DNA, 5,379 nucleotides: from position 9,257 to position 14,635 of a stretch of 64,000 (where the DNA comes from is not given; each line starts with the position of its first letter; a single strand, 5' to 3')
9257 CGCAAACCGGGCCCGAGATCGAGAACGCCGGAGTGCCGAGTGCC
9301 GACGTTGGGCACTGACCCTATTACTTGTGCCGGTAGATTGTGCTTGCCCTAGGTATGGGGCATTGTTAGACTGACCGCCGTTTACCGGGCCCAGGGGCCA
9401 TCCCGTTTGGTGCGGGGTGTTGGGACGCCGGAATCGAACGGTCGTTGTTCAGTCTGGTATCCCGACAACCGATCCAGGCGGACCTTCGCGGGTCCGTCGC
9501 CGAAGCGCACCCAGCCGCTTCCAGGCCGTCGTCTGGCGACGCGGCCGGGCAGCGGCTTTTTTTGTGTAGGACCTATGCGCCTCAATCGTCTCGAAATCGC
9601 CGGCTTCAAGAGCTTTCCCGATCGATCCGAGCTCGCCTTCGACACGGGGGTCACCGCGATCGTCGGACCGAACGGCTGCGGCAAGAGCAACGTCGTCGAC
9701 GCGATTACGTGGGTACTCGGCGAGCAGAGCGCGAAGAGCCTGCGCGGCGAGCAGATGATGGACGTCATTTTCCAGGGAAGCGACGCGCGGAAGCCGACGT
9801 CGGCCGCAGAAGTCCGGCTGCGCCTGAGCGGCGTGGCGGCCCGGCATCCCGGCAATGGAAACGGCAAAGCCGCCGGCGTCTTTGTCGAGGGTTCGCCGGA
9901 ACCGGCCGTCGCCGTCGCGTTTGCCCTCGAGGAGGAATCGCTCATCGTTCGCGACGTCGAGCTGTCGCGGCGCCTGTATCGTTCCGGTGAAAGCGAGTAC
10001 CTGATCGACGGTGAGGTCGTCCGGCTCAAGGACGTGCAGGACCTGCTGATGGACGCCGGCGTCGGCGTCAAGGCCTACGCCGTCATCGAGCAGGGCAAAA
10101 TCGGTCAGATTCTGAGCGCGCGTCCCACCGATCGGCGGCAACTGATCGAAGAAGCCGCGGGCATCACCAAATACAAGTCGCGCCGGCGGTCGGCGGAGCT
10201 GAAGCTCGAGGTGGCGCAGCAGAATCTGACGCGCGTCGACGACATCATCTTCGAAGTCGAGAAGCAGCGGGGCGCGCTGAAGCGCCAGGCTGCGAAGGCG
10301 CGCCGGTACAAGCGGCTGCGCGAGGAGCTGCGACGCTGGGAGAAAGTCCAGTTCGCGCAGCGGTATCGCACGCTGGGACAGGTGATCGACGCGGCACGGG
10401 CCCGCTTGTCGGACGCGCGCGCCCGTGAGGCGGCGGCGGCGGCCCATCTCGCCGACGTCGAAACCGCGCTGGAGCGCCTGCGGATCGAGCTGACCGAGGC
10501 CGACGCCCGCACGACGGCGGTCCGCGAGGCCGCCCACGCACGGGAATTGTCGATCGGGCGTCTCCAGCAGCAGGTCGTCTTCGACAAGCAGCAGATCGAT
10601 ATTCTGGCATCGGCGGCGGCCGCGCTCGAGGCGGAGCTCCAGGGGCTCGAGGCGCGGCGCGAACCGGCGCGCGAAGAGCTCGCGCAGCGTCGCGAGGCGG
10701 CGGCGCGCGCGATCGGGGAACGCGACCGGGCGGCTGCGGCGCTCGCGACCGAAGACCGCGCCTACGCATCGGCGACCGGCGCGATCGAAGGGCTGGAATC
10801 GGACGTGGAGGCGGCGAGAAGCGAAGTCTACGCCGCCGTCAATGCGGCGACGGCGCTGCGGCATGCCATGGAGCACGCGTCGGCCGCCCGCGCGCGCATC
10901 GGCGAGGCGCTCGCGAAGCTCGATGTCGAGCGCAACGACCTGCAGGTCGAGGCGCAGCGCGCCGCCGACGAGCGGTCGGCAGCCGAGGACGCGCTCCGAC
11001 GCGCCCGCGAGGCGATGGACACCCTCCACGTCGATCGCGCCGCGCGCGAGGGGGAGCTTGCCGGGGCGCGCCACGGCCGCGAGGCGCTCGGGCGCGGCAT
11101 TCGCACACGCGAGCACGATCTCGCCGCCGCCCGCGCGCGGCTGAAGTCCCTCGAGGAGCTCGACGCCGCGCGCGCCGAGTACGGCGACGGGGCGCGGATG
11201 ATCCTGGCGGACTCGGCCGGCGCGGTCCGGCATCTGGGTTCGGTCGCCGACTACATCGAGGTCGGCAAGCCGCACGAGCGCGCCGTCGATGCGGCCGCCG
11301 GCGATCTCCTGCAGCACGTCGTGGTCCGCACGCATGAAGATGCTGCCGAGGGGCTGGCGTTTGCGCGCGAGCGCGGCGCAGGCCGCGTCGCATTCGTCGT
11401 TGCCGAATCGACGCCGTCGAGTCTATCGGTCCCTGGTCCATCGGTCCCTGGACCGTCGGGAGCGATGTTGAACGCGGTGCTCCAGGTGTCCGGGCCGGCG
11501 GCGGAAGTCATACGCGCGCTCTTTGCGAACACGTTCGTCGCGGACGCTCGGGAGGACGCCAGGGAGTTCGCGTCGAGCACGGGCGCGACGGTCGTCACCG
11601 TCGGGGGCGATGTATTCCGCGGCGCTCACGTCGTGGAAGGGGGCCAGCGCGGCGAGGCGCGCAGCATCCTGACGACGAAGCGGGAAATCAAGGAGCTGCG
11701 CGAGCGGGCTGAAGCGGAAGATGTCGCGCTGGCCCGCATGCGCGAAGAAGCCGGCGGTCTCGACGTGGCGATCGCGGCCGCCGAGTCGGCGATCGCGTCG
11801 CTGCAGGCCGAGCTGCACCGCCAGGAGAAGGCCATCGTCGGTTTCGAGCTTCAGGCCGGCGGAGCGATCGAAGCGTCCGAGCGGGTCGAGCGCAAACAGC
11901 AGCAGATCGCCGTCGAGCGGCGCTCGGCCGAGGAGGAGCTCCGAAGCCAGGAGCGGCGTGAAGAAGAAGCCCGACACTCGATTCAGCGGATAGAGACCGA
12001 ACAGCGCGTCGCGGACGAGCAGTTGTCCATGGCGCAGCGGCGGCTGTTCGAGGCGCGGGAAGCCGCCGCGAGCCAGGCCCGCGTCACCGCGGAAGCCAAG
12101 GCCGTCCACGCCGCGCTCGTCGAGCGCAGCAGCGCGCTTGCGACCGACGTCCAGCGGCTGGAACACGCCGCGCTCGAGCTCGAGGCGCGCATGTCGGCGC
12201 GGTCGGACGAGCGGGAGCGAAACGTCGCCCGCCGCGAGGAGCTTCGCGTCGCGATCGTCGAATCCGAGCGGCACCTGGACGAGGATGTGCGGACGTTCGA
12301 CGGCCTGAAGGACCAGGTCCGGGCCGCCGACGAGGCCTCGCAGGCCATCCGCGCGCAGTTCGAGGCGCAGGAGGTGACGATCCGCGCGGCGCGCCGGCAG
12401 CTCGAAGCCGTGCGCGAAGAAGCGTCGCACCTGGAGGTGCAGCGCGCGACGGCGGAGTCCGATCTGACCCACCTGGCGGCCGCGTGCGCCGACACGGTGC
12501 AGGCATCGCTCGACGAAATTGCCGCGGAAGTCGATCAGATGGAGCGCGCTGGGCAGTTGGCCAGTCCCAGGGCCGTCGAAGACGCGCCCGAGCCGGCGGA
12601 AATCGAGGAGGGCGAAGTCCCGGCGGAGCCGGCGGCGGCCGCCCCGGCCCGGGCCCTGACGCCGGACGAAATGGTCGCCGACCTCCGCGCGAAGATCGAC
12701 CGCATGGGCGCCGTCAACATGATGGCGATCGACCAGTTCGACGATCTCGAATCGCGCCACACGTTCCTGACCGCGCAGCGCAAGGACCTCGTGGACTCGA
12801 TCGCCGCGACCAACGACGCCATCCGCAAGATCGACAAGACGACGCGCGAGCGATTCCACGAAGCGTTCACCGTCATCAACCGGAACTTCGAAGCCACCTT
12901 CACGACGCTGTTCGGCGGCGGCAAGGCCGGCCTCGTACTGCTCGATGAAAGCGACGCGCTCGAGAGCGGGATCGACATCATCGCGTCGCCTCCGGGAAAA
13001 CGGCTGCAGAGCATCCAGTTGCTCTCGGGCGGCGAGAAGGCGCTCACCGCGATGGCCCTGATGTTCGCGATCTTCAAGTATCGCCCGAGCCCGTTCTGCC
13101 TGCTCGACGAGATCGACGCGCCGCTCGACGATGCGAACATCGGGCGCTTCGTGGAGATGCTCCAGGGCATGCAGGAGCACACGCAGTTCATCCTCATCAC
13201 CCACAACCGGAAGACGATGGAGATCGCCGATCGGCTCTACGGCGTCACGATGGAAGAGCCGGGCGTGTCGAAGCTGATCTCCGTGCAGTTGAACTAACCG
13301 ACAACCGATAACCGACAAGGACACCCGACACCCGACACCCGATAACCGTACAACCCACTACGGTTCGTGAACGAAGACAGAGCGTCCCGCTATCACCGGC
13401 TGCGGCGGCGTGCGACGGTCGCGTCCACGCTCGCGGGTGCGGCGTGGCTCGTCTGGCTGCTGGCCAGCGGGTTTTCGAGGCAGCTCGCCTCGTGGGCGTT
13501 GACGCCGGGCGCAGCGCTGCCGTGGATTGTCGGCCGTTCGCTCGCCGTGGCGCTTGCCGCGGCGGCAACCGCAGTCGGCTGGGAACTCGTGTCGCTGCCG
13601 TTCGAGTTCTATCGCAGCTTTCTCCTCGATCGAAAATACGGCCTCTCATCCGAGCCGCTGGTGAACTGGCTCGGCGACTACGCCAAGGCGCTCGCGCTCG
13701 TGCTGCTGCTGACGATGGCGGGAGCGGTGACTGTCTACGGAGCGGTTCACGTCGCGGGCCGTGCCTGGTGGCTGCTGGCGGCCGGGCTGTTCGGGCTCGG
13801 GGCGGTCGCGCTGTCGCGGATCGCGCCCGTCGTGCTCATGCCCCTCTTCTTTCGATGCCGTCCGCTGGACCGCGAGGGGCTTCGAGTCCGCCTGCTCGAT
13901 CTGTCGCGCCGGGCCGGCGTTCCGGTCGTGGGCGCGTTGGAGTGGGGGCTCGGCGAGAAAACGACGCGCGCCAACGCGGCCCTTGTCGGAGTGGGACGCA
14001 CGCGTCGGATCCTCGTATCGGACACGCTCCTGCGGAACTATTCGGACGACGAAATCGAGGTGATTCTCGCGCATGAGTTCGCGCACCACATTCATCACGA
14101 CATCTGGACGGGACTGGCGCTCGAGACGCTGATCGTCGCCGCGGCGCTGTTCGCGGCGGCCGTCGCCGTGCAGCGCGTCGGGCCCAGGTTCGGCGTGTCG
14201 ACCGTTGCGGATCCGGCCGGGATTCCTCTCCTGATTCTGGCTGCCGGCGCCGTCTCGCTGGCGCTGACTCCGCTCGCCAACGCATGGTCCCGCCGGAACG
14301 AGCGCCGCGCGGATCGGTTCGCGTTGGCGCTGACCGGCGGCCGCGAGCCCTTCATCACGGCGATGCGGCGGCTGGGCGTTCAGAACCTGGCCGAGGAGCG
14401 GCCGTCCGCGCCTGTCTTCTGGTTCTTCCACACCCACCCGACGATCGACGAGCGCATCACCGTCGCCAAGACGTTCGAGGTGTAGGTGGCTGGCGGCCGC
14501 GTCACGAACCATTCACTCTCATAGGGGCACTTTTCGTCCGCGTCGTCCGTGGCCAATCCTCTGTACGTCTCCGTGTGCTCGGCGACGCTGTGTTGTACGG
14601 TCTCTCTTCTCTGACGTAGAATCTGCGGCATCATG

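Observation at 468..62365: Dispersed family of heptanucleotide tandem-repeat hairpin elements at gene boundaries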

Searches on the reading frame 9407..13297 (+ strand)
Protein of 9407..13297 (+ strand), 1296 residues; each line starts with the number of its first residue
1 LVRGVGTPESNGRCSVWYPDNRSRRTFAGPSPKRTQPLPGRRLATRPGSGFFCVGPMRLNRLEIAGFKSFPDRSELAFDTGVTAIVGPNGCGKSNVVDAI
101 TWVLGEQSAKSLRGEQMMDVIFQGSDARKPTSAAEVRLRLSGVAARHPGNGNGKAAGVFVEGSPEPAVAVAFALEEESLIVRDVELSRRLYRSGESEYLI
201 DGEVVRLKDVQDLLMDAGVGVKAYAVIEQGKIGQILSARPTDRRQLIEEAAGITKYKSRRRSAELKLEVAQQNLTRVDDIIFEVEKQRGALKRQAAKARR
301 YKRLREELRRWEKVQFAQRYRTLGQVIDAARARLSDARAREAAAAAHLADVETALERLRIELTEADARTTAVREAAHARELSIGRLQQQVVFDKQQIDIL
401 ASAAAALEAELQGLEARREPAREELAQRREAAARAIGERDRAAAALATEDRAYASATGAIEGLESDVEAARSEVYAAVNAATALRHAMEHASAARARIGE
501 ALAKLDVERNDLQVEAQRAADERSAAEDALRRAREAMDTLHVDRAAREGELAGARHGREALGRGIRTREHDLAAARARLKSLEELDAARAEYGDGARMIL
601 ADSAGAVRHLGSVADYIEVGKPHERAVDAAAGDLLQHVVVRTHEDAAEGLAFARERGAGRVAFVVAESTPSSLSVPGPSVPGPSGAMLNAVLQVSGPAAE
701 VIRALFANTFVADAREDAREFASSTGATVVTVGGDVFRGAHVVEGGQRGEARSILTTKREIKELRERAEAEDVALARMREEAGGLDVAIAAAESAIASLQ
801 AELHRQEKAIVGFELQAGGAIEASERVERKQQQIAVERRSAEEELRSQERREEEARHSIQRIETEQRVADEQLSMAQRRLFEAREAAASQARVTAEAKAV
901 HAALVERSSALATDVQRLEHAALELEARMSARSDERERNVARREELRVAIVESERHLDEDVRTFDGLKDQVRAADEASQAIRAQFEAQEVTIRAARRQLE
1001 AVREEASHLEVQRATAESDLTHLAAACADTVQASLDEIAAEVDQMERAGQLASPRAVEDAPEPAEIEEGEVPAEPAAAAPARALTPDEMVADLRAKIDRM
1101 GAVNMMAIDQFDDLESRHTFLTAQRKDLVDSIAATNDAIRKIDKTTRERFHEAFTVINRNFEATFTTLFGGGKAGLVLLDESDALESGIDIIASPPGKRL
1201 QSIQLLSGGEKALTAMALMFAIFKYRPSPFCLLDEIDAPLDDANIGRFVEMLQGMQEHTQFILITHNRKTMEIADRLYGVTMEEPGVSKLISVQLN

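Call 5: search_protein_families(library=pfam, proteins=[window:9407-13297:+])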
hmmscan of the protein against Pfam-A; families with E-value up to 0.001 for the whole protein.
window:9407-13297:+ (1296 aa): 6 families
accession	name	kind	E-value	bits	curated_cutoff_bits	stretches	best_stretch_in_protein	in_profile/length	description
PF02463.25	SMC_N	-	5.6e-66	222.6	40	1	59-1288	2-219/220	RecF/RecN/SMC N terminal domain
PF06470.18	SMC_hinge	-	1.7e-17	64.3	22.5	1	610-721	5-115/116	SMC proteins Flexible Hinge Domain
PF13476.12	AAA_23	-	1.3e-14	55.7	27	1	61-286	1-175/201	AAA domain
PF13304.12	AAA_21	-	1.3e-10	42.3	27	1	82-113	1-37/304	AAA domain, putative AbiEii toxin, Type IV TA system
PF13175.12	AAA_15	-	1.6e-09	38.4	32.1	1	57-115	1-55/374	AAA ATPase domain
PF13555.12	AAA_29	-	2.2e-06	27.8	27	1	59-105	1-47/61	P-loop containing region of AAA domain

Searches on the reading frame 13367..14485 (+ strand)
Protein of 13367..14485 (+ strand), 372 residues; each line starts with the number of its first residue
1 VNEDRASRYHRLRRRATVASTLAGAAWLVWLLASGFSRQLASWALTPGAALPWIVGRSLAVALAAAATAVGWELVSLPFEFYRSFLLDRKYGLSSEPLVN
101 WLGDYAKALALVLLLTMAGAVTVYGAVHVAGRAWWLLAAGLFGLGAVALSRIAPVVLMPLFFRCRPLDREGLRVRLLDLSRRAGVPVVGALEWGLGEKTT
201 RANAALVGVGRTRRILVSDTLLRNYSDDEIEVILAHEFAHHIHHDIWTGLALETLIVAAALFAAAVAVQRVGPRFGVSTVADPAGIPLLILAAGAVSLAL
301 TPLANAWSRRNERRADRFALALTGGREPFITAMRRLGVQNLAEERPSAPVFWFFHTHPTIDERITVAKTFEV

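Call 15: search_protein_families(library=pfam, proteins=[window:13367-14485:+], max_evalue=0.01)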
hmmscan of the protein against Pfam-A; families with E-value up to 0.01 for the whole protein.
window:13367-14485:+ (372 aa): 4 families
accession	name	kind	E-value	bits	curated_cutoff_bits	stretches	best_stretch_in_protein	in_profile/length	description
PF01435.24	Peptidase_M48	-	1.3e-23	84.2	20.3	1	173-368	8-183/186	Peptidase family M48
PF16491.10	Peptidase_M48_N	-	2.1e-18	67.3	27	1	4-161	25-177/179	CAAX prenyl protease N-terminal, five membrane helices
PF05569.17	Peptidase_M56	-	2.9e-05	23.9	31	1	213-250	176-213/296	BlaR1 peptidase M56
PF10263.15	SprT-like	-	0.0014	18.9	25.6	1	210-243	41-74/108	SprT-like family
